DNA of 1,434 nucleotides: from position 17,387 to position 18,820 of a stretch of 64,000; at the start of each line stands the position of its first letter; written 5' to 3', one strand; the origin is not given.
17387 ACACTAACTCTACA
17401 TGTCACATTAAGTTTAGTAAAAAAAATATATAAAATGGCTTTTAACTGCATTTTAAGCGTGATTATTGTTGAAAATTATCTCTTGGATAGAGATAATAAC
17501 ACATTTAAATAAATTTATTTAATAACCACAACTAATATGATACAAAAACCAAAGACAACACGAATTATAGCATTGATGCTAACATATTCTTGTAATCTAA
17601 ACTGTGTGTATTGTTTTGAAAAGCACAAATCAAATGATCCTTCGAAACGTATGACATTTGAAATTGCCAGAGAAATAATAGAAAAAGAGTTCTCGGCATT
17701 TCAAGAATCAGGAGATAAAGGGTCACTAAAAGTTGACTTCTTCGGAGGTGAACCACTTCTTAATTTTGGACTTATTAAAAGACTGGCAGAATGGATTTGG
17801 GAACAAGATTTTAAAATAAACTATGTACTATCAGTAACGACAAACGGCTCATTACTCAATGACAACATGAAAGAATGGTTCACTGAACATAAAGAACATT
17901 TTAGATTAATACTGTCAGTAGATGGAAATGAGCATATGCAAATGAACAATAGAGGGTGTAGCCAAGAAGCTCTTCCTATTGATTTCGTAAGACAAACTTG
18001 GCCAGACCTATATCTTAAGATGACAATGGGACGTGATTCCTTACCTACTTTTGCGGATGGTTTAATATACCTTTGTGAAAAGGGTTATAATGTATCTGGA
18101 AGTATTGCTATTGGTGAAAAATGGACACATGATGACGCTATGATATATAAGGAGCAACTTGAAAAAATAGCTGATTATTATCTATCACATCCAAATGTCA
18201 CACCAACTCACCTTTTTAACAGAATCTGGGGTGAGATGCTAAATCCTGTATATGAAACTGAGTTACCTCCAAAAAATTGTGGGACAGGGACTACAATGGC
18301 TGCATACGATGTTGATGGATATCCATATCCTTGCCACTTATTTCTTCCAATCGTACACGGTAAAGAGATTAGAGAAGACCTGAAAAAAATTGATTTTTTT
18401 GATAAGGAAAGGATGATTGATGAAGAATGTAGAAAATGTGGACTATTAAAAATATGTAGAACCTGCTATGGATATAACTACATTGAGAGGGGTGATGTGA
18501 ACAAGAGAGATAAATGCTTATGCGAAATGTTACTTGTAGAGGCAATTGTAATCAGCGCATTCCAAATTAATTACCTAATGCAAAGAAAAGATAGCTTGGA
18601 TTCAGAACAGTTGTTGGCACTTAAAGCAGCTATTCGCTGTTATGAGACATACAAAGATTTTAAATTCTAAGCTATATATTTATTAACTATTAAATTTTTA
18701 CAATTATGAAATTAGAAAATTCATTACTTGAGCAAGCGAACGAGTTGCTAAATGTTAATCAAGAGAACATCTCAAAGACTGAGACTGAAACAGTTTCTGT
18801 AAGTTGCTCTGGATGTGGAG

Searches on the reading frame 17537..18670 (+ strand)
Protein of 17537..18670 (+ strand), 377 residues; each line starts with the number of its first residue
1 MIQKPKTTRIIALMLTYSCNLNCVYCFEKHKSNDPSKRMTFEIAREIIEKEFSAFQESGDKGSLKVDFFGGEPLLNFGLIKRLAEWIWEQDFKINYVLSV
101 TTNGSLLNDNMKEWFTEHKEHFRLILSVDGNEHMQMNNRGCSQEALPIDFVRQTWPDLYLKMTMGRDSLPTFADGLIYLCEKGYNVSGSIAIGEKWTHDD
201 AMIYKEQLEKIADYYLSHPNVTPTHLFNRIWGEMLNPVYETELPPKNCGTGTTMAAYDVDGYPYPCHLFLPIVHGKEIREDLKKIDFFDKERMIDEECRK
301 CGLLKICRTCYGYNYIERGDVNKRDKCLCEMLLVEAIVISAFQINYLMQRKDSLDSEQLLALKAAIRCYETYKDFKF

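Call 7: search_protein_families(library=pfam, proteins=[window:17537-18670:+], max_evalue=0.01)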
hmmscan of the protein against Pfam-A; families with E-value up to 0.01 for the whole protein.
window:17537-18670:+ (377 aa): 2 families
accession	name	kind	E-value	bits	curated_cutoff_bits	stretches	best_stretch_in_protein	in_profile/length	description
PF04055.27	Radical_SAM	-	3.8e-11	43.9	29.5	1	15-200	3-158/166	Radical SAM superfamily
PF13353.11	Fer4_12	-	5e-07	30.5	22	1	15-113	11-104/137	4Fe-4S single cluster domain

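Call 8: search_protein_families(library=ncbifam, proteins=[window:17537-18670:+], max_evalue=0.01)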
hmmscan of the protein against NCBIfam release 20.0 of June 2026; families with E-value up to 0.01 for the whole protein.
window:17537-18670:+ (377 aa): 62 families (the best 25 are shown)
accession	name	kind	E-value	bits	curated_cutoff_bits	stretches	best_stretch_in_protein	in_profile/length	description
NF047865.1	rSAM_PapB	equivalog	1.2e-40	139.8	340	1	11-323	5-329/330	PapB family radical SAM/SPASM ranthipeptide maturase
TIGR04115.1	rSAM_Cxxx_rpt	equivalog_domain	5.7e-35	121.4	350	1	9-331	2-348/359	radical SAM peptide maturase, CXXX-repeat target family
TIGR04064.1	rSAM_nif11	equivalog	1.2e-34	119.9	518.7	2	4-140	73-206/459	nif11-like peptide radical SAM maturase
TIGR03974.1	rSAM_six_Cys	equivalog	2.7e-27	95.7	425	1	6-332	94-438/451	thioether cross-link-forming SCIFF peptide maturase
TIGR04068.1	rSAM_ocin_clost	equivalog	7.6e-26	91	500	1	9-141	84-214/462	Cys-rich peptide radical SAM maturase CcpM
TIGR03906.1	quino_hemo_SAM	equivalog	5.9e-25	87.8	453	2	10-139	95-222/467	quinohemoprotein amine dehydrogenase maturation protein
NF040492.1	not_ScfB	exception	6.9e-22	77.9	855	1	9-331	95-436/450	ScfB-related radical SAM/SPASM orphan maturase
TIGR03978.1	rSAM_paired_1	equivalog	1.6e-20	73.3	370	1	7-144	81-214/466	His-Xaa-Ser system radical SAM maturase HxsB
TIGR03942.1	sulfatase_rSAM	equivalog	1.5e-17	63.8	349.45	1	15-139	7-129/363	anaerobic sulfatase maturase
TIGR04148.1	GG_samocin_CFB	equivalog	1e-16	61.2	300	1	10-135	18-148/411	radical SAM peptide maturase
NF035951.1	rSAM_RumMC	equivalog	1.7e-16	60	720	1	11-135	114-236/510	RumMC family radical SAM sactipeptide maturase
NF041298.1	rSAM_mat_DynA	equivalog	2.3e-15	56.4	450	1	16-141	8-129/356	dynobactin maturation radical SAM/SPASM protein DynA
NF041707.1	rSAM_YhhB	equivalog_domain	2.8e-15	56.1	445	1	16-139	9-133/369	cyclophane-forming radical SAM/SPASM peptide maturase YhhB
NF038107.1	rSAM_NF038107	equivalog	3.2e-15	55.9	600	1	11-138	87-213/444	Cys-every-fifth radical SAM/SPASM peptide maturase CefB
TIGR04280.1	geopep_mat_rSAM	hypoth_equivalog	3.3e-15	56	400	1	10-111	85-184/428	geopeptide radical SAM maturase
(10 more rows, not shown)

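Call 9: find_encoding_contigs(protein=window:17537-18670:+, flank=4000, max_places=10)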
Protein window:17537-18670:+ (377 aa): 7 contigs read that carry it; 5 places shown.
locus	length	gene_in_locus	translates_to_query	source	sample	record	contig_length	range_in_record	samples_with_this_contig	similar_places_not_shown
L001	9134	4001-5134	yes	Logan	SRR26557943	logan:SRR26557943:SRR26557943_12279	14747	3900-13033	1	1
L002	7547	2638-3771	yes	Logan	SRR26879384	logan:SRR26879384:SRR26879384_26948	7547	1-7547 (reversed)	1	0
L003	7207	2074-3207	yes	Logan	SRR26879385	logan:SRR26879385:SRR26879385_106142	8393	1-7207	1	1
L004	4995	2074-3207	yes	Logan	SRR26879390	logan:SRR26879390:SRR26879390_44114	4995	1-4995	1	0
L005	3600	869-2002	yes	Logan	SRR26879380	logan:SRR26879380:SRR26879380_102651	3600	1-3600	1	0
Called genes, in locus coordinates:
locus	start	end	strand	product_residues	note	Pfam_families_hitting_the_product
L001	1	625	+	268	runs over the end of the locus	PF00218:IGPS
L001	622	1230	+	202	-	PF00697:PRAI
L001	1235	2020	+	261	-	PF00290:Trp_syntA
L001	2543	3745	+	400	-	PF13102:Phage_int_SAM_5, PF00589:Phage_integrase (weak)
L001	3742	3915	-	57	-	-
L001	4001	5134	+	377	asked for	PF13353:Fer4_12 (weak), PF04055:Radical_SAM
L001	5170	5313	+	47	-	-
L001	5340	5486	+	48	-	-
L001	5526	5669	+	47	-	-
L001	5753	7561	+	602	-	PF02624:YcaO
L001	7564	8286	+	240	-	PF02811:PHP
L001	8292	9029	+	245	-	PF13489:Methyltransf_23 (weak), PF08241:Methyltransf_11, PF08242:Methyltransf_12, PF13649:Methyltransf_25, PF13847:Methyltransf_31 (weak)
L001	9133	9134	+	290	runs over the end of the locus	-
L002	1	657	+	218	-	?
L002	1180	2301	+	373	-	PF13102:Phage_int_SAM_5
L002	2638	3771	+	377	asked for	PF13353:Fer4_12 (weak), PF04055:Radical_SAM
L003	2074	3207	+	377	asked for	PF13353:Fer4_12 (weak), PF04055:Radical_SAM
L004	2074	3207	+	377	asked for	PF13353:Fer4_12 (weak), PF04055:Radical_SAM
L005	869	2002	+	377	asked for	PF13353:Fer4_12 (weak), PF04055:Radical_SAM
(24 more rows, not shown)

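Call 15: find_homologous_proteins(query=window:17537-18670:+, max_evalue=1e-20)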
Query window:17537-18670:+ (377 aa): 284 proteins with E <= 1e-20 among 6857 candidates; the best 120 are listed.
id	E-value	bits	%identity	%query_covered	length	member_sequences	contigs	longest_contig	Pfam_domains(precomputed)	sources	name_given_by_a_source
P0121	1.6e-250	848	93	100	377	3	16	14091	PF04055.28,PF13353.12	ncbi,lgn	ncbi:MAG: radical SAM protein [Rikenellaceae bacterium]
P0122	5.6e-177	606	69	100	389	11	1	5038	PF04055.28,PF13353.12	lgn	-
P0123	2.1e-176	604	69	100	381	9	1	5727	PF04055.28,PF13353.12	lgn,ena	-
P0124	2.3e-173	594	67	100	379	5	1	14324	PF04055.28,PF13353.12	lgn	-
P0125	3.0e-173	594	66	100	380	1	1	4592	PF04055.28,PF13353.12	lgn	-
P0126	1.5e-170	585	65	100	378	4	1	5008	PF04055.28,PF13353.12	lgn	-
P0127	2.4e-168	578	66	99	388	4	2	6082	PF04055.28,PF13353.12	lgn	-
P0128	9.0e-168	576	65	99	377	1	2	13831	PF04055.28,PF13353.12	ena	-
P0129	8.5e-166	570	64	100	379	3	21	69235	PF04055.28,PF13353.12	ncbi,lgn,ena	-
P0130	1.5e-165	569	64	100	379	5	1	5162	PF04055.28,PF13353.12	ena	-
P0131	6.4e-164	563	65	97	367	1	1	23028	PF04055.28,PF13353.12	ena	-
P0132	4.5e-163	561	64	100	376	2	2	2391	PF04055.28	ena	-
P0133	6.1e-161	554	64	99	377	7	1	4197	PF04055.28,PF13353.12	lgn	-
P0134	3.1e-160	551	63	100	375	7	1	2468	PF04055.28,PF13353.12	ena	-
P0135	3.7e-160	551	64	97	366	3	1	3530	PF04055.28,PF13353.12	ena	-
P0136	4.0e-157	541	63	100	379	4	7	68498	PF04055.28,PF13353.12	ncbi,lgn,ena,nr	ncbi:MAG: 4Fe-4S cluster-binding domain-containing protein [Bacteroidaceae bacterium]|nr:4Fe-4S clus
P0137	3.1e-154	532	66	90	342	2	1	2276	PF04055.28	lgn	-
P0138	8.8e-144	497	65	84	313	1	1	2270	PF04055.28,PF13353.12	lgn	-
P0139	1.4e-141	490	56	99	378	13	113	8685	PF04055.28,PF13353.12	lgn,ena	-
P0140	1.3e-139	483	57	99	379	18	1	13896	PF04055.28,PF13353.12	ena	-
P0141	8.6e-138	477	55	98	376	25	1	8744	PF04055.28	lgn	-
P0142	9.1e-135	467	56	98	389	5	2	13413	PF04055.28,PF13353.12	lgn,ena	-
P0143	1.2e-133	464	53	100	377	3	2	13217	PF04055.28,PF13353.12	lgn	-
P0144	2.5e-133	463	52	100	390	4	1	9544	PF04055.28,PF13353.12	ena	-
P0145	5.3e-133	462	54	97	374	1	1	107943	PF04055.28,PF13353.12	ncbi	-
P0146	2.2e-132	460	52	100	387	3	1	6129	PF04055.28,PF13353.12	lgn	-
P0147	2.9e-132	459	51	100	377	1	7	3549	PF04055.28,PF13353.12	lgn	-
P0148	1.7e-131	457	51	100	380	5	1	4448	PF04055.28,PF13353.12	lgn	-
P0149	2.7e-131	456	52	100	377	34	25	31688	PF04055.28,PF13353.12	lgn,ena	-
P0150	1.8e-130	453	52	99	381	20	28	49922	PF04055.28,PF13353.12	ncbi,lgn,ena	-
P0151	4.7e-130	452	52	99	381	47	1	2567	PF04055.28,PF13353.12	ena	-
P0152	6.0e-130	452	51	100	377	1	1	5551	PF04055.28,PF13353.12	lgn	-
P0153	1.5e-129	450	50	99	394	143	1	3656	PF04055.28,PF13353.12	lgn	-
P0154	4.0e-129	449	51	99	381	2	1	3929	PF04055.28,PF13353.12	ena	-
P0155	1.7e-128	447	51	100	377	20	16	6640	PF04055.28,PF13353.12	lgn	-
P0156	2.7e-128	446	50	99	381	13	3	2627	PF04055.28,PF13353.12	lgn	-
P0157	7.6e-128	445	51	100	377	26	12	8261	PF04055.28,PF13353.12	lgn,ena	-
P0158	1.9e-127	443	51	98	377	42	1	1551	PF04055.28,PF13353.12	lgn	-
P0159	3.8e-127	442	52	100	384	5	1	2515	PF04055.28,PF13353.12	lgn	-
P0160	5.7e-127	442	52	97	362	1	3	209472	PF04055.28,PF13353.12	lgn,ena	-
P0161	1.2e-126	441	52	100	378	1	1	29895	PF04055.28,PF13353.12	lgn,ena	-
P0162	1.7e-126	440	50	100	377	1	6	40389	PF04055.28,PF13353.12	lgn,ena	-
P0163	2.8e-126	439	51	98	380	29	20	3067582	PF04055.28,PF13353.12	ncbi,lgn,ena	-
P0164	2.9e-126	439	52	98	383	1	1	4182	PF04055.28,PF13353.12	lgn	-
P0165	3.3e-126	439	50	99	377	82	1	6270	PF04055.28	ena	-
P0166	4.8e-126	439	50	100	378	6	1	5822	PF04055.28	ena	-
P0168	3.0e-125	436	51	98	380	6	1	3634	PF04055.28,PF13353.12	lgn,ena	-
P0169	4.1e-125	436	51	98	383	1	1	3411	PF04055.28,PF13353.12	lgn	-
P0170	4.6e-125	435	50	98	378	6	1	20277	PF04055.28,PF13353.12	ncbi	-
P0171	2.0e-124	433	49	100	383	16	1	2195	PF04055.28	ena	-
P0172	3.3e-124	433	52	99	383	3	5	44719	PF04055.28,PF13353.12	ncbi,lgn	-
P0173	4.4e-124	432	50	100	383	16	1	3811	PF04055.28,PF13353.12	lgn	-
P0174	4.4e-124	432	50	99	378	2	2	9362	PF04055.28,PF13353.12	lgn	-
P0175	6.1e-124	432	50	100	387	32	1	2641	PF04055.28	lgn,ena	-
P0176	9.0e-124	431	50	98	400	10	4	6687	PF04055.28,PF13353.12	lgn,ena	-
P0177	1.0e-123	431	50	100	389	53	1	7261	PF04055.28,PF13353.12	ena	-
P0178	2.9e-123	430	49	99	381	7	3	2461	PF04055.28,PF13353.12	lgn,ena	-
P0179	4.5e-123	429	49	100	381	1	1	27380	PF04055.28,PF13353.12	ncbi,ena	-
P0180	5.1e-123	429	48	99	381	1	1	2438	PF04055.28,PF13353.12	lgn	-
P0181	5.4e-123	429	52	97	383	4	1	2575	PF04055.28,PF13353.12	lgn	-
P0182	3.8e-122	426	50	99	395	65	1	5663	PF04055.28,PF13353.12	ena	-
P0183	5.0e-122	425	49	100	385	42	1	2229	PF04055.28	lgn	-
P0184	5.8e-122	425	48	99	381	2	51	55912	PF04055.28,PF13353.12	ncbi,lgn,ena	-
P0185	2.2e-121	423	50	98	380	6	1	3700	PF04055.28,PF13353.12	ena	-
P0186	2.6e-121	423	49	99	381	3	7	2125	PF04055.28,PF13353.12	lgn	-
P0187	3.2e-121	423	52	98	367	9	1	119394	PF04055.28,PF13353.12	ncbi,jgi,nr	ncbi:MAG: 4Fe-4S cluster-binding domain-containing protein [Bacteroidales bacterium]|nr:4Fe-4S clust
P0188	3.4e-121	423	49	99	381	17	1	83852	PF04055.28,PF13353.12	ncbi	-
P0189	4.4e-121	422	49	100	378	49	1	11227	PF04055.28,PF13353.12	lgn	-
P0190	7.3e-121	422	50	100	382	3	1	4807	PF04055.28,PF13353.12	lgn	-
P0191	1.1e-120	421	49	100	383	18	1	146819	PF04055.28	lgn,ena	-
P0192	2.4e-120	420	50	98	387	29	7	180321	PF04055.28,PF13353.12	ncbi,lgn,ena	-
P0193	4.4e-120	419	50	98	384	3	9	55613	PF04055.28,PF13353.12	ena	-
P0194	9.2e-120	418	49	98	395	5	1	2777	PF04055.28,PF13353.12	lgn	-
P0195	1.1e-119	418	49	98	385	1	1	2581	PF04055.28,PF13353.12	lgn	-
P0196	1.5e-119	417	50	97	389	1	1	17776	PF04055.28,PF13353.12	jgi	-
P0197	2.3e-119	417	51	98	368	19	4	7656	PF04055.28,PF13353.12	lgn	-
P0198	2.5e-119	417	50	98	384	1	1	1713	PF04055.28,PF13353.12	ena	-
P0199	2.6e-119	417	46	99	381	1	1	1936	PF04055.28,PF13353.12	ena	-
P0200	4.8e-119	416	49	98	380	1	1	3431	PF04055.28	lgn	-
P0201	8.0e-119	415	48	100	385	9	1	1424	PF04055.28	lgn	-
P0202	1.8e-118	414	50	98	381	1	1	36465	PF04055.28,PF13353.12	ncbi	-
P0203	6.3e-118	412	49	99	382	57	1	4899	PF04055.28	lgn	-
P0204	6.6e-117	409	49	98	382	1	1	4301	PF04055.28,PF13353.12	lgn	-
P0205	9.3e-117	408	47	100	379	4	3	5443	PF04055.28,PF13353.12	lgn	-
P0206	2.9e-116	407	50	98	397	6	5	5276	PF04055.28,PF13353.12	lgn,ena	-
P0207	3.3e-116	406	49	99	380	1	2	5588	PF04055.28,PF13353.12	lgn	-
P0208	6.4e-116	405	49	99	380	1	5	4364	PF04055.28,PF13353.12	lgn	-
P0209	2.2e-115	404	47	99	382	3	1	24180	PF04055.28,PF13353.12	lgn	-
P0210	2.8e-115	403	50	97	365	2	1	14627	PF04055.28,PF13353.12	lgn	-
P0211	3.1e-115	403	49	98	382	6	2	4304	PF04055.28,PF13353.12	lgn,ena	-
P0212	4.6e-115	403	48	97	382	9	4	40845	PF04055.28,PF13353.12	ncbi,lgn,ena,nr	ncbi:MAG: 4Fe-4S cluster-binding domain-containing protein [Bacteroides sp.]|nr:4Fe-4S cluster-bindi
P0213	2.5e-114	400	46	100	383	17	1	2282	PF04055.28,PF13353.12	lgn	-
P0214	4.0e-114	399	49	98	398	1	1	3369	PF04055.28,PF13353.12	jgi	jgi:radical SAM protein with 4Fe4S-binding SPASM domain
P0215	4.6e-114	399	48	100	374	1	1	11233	PF04055.28,PF13353.12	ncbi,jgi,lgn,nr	ncbi:MAG: 4Fe-4S cluster-binding domain-containing protein [Prevotellaceae bacterium]|jgi:radical SA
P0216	4.6e-114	399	49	97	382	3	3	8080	PF04055.28,PF13353.12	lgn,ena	-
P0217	4.9e-114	399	49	97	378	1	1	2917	PF04055.28,PF13353.12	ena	-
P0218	1.7e-113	397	48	97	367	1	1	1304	PF04055.28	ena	-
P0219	1.8e-113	397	49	99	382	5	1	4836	PF04055.28,PF13353.12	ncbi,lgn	-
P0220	2.1e-113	397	45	99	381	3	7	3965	PF04055.28,PF13353.12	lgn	-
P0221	3.6e-113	396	48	99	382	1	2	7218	PF04055.28,PF13353.12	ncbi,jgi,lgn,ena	-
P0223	1.0e-112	395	48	97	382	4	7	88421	PF04055.28,PF13353.12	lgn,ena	-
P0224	1.3e-112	395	47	97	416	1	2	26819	PF04055.28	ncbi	-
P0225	3.2e-112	393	47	98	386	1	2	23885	PF04055.28,PF13353.12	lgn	-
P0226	4.5e-112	393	47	99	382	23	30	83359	PF04055.28,PF13353.12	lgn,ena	-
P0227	5.1e-112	393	48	99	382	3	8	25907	PF04055.28,PF13353.12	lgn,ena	-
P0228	6.1e-112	392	47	95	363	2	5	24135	PF04055.28,PF13353.12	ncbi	ncbi:MAG: radical SAM protein [Rikenellaceae bacterium]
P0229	6.4e-112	392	47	99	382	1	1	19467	PF04055.28,PF13353.12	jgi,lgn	-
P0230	1.4e-111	391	48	97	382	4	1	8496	PF04055.28,PF13353.12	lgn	-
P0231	1.5e-111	391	47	99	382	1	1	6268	PF04055.28,PF13353.12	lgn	-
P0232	1.6e-111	391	46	99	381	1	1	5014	PF04055.28,PF13353.12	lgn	-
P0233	1.6e-111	391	47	97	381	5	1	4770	PF04055.28,PF13353.12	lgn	-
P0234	2.4e-111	390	48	99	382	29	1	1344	PF04055.28,PF13353.12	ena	-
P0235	2.6e-111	390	48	97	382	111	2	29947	PF04055.28,PF13353.12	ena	-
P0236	3.5e-111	390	45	98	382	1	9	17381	PF04055.28,PF13353.12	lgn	-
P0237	3.6e-111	390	45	98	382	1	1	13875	PF04055.28,PF13353.12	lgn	-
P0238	3.9e-111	390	47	100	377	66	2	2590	PF04055.28,PF13353.12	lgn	-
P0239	4.0e-111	390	46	98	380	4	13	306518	PF04055.28,PF13353.12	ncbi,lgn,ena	-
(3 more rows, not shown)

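Call 16: find_encoding_contigs(protein=P0121, flank=3500, max_places=10)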
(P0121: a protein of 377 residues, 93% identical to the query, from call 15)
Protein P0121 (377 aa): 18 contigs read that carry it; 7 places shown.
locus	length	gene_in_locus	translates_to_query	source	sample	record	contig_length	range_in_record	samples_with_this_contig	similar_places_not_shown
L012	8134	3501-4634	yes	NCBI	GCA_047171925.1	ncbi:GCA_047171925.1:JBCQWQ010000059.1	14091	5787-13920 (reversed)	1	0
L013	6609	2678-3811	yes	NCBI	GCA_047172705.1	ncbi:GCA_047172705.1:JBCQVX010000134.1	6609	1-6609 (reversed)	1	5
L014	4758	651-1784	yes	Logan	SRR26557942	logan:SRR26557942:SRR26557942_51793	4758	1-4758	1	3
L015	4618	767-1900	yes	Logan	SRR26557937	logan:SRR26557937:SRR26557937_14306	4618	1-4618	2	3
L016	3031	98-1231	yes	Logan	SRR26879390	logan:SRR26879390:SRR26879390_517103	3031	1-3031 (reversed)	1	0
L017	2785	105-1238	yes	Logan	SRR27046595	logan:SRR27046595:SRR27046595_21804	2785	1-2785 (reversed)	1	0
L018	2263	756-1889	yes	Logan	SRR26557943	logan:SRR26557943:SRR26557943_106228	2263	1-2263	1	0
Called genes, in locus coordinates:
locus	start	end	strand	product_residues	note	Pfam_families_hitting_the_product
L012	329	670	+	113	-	PF21983:NikA-like, PF05713:MobC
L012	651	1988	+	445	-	PF03432:Relaxase, PF13101:DUF3945, PF13342:Toprim_Crpt (faint)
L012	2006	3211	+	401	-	PF13102:Phage_int_SAM_5, PF00589:Phage_integrase (weak)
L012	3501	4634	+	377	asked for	PF13353:Fer4_12, PF04055:Radical_SAM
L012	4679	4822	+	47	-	-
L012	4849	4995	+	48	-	-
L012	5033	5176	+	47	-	-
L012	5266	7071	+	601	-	PF02624:YcaO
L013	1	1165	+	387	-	PF03432:Relaxase, PF13101:DUF3945, PF13342:Toprim_Crpt (faint)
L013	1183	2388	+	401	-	PF13102:Phage_int_SAM_5, PF00589:Phage_integrase (weak)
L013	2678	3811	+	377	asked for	PF13353:Fer4_12, PF04055:Radical_SAM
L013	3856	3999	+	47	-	-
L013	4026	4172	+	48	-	-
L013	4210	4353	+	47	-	-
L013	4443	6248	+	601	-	PF02624:YcaO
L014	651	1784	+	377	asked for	PF13353:Fer4_12, PF04055:Radical_SAM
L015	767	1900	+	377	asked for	PF13353:Fer4_12, PF04055:Radical_SAM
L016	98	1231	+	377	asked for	PF13353:Fer4_12, PF04055:Radical_SAM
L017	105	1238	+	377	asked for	PF13353:Fer4_12, PF04055:Radical_SAM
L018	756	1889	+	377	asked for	PF13353:Fer4_12, PF04055:Radical_SAM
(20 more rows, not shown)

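Call 17: find_encoding_contigs(protein=P0129, flank=3500, max_places=10)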
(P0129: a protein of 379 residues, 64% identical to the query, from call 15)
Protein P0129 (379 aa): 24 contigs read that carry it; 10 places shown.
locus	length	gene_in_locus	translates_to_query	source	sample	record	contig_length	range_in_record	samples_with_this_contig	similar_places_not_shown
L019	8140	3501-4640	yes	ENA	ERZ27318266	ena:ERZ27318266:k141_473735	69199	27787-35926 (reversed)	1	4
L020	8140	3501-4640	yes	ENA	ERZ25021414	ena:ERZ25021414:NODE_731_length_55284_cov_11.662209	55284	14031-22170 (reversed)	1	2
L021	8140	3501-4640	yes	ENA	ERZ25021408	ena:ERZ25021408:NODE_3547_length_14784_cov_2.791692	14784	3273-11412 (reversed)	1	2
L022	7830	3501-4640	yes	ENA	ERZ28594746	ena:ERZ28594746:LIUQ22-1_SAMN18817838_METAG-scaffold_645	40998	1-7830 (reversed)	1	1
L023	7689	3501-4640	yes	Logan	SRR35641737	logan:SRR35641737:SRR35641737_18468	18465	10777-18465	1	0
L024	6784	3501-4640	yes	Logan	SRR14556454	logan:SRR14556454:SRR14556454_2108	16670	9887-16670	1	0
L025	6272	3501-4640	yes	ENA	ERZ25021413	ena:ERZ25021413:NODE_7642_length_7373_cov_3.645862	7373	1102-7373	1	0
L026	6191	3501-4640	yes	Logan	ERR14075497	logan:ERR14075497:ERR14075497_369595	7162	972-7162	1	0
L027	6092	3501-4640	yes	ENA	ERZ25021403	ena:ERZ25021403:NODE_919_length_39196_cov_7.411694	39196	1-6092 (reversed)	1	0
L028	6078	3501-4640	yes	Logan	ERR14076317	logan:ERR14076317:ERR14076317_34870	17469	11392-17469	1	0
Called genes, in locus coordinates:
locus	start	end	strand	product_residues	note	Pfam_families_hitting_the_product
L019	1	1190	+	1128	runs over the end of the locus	PF00158:Sigma54_activat (faint), PF00004:AAA (weak), PF00004:AAA, PF17866:AAA_lid_6, PF00004:AAA, PF17866:AAA_lid_6, PF00004:AAA, PF17866:AAA_lid_6, +38 more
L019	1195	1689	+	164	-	PF12773:DZR (weak), PF00498:FHA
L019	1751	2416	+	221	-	PF13672:PP2C_2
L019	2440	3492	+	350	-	-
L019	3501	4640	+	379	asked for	PF13353:Fer4_12 (weak), PF04055:Radical_SAM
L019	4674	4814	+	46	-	-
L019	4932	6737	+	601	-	PF02624:YcaO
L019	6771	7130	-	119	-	PF01609:DDE_Tnp_1, PF13586:DDE_Tnp_1_2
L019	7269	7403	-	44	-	-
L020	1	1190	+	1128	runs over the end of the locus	PF00158:Sigma54_activat (faint), PF00004:AAA (weak), PF00004:AAA, PF17866:AAA_lid_6, PF00004:AAA, PF17866:AAA_lid_6, PF00004:AAA, PF17866:AAA_lid_6, +37 more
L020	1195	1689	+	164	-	PF12773:DZR (weak), PF00498:FHA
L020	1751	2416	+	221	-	PF13672:PP2C_2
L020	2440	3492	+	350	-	-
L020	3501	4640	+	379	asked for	PF13353:Fer4_12 (weak), PF04055:Radical_SAM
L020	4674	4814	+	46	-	-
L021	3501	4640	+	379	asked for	PF13353:Fer4_12 (weak), PF04055:Radical_SAM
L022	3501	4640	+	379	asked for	PF13353:Fer4_12 (weak), PF04055:Radical_SAM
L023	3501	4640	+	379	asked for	PF13353:Fer4_12 (weak), PF04055:Radical_SAM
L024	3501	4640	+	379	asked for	PF13353:Fer4_12 (weak), PF04055:Radical_SAM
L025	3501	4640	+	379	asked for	PF13353:Fer4_12 (weak), PF04055:Radical_SAM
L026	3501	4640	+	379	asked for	PF13353:Fer4_12 (weak), PF04055:Radical_SAM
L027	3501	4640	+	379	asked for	PF13353:Fer4_12 (weak), PF04055:Radical_SAM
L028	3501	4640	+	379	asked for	PF13353:Fer4_12 (weak), PF04055:Radical_SAM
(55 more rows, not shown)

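Call 53: find_encoding_contigs(protein=P0124, flank=3000, max_places=3)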
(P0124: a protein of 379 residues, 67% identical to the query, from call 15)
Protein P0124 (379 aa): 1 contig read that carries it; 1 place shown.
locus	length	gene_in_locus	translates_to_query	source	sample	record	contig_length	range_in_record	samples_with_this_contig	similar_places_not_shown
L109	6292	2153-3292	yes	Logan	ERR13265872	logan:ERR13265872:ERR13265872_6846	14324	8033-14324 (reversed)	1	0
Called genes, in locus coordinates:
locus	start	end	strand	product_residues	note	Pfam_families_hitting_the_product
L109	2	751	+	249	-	?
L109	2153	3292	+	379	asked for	PF13353:Fer4_12 (weak), PF04055:Radical_SAM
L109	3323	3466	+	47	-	-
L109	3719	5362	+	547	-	PF02624:YcaO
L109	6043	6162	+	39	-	-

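Call 54: find_encoding_contigs(protein=P0128, flank=3000, max_places=3)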
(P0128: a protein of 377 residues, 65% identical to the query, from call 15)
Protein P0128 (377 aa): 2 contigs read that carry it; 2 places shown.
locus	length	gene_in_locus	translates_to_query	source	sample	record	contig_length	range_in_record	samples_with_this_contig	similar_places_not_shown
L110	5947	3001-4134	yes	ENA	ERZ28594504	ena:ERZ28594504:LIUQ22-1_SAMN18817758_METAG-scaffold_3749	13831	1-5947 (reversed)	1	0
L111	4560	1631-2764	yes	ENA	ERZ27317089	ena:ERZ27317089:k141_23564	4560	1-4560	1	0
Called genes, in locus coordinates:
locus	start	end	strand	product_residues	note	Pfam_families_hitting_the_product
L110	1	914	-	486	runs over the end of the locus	PF01546:Peptidase_M20, PF07687:M20_dimer (faint)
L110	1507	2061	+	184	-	-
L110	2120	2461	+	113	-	-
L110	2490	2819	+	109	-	-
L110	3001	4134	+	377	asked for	PF13353:Fer4_12 (weak), PF04055:Radical_SAM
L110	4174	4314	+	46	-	-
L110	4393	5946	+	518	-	?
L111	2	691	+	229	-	?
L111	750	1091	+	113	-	-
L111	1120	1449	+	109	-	-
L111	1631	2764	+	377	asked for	PF13353:Fer4_12 (weak), PF04055:Radical_SAM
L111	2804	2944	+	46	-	-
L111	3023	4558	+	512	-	?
